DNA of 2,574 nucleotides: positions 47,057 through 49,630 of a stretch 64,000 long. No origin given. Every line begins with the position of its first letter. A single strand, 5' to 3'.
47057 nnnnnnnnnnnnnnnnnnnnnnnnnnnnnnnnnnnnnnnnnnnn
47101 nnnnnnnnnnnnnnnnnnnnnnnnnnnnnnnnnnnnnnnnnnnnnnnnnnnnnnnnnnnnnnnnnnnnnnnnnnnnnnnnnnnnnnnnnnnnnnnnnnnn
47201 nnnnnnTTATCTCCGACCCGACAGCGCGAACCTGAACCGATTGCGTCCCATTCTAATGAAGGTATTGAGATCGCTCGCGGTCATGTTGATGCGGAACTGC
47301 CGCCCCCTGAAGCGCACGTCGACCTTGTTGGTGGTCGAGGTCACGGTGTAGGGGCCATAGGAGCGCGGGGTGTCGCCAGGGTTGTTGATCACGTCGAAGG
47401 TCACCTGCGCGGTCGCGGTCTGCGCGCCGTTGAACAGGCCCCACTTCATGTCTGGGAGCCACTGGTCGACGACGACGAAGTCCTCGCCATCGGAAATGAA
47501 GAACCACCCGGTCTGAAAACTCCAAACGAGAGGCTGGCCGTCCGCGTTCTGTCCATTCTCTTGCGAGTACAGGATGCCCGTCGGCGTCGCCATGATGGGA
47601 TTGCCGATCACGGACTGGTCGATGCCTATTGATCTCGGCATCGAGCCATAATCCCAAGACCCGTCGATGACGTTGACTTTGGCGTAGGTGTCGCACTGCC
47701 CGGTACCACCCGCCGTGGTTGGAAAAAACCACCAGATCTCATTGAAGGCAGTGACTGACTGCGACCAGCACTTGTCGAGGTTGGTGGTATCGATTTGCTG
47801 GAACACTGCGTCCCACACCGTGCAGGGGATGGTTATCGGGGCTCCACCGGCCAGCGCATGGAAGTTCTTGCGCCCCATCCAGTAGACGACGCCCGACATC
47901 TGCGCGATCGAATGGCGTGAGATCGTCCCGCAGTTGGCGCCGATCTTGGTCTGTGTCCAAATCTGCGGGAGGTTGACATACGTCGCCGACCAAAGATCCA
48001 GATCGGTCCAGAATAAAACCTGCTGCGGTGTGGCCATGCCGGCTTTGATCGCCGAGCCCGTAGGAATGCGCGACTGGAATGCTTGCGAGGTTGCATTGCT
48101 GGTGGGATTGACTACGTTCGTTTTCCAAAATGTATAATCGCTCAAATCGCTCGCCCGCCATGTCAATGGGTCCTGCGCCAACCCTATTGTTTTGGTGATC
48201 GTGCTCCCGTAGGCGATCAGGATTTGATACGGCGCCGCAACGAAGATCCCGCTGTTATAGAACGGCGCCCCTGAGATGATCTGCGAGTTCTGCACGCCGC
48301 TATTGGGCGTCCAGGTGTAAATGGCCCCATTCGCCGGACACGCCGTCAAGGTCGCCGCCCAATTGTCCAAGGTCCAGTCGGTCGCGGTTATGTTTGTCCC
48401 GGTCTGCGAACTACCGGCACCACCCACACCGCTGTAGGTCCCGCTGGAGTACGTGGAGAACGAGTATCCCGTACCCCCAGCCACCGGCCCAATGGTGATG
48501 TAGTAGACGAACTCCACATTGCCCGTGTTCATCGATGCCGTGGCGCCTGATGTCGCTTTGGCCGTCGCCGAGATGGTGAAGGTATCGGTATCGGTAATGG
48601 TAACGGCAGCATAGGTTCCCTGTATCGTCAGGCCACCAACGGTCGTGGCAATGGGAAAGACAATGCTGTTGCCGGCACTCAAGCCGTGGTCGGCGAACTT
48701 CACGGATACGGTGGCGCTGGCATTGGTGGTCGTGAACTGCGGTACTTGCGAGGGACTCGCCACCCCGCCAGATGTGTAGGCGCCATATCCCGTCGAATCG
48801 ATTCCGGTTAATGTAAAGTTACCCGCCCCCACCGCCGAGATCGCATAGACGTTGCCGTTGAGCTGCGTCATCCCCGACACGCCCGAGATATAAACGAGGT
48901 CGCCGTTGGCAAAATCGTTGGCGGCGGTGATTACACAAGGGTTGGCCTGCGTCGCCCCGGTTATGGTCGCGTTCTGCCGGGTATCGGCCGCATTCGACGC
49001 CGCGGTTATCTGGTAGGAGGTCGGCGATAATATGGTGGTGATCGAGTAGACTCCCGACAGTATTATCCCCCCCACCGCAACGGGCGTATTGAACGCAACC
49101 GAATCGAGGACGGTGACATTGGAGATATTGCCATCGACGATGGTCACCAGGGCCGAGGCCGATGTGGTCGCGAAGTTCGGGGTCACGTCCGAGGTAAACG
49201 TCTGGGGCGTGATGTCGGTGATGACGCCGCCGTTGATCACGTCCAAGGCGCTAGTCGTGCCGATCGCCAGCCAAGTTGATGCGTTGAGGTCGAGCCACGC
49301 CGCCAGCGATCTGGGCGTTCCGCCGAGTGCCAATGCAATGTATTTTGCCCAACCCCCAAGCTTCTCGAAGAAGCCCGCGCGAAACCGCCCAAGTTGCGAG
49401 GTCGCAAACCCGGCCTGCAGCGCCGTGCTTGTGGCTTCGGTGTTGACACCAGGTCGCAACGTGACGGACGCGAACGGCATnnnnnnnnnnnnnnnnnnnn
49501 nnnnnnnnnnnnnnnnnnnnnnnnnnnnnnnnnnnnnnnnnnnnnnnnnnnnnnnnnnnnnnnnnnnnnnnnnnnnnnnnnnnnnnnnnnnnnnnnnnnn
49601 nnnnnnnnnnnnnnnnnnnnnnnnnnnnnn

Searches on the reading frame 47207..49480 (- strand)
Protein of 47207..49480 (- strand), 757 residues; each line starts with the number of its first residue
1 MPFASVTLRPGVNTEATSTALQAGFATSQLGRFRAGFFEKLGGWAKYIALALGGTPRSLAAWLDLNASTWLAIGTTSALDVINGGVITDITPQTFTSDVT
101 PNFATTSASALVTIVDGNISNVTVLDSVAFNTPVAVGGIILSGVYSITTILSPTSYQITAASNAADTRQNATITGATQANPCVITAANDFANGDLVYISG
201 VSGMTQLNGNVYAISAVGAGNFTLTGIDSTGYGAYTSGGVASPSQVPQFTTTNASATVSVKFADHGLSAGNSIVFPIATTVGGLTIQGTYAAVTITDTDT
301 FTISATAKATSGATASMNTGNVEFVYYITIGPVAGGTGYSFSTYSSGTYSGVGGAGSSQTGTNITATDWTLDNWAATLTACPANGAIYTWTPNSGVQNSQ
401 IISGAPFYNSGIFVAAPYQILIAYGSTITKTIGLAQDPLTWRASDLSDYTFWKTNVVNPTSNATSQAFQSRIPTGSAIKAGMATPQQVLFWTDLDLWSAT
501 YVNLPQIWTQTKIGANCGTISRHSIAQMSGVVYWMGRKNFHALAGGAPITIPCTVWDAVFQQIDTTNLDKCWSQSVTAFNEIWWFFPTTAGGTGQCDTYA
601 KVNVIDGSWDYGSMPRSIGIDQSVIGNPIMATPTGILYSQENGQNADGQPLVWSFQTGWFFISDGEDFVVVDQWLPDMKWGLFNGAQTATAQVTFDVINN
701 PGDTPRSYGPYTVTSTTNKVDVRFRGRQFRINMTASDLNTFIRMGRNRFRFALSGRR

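Call 23: search_protein_families(library=phrogs, proteins=[window:47207-49480:-], max_evalue=0.001)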
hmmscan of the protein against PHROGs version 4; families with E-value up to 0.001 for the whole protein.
window:47207-49480:- (757 aa): 2 families
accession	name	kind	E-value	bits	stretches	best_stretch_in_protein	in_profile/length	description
phrog_3287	-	head and packaging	8.5e-49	167.7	1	9-757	11-524/524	virion structural protein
phrog_584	-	tail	9.5e-14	52.7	1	167-250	17-101/218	major tail protein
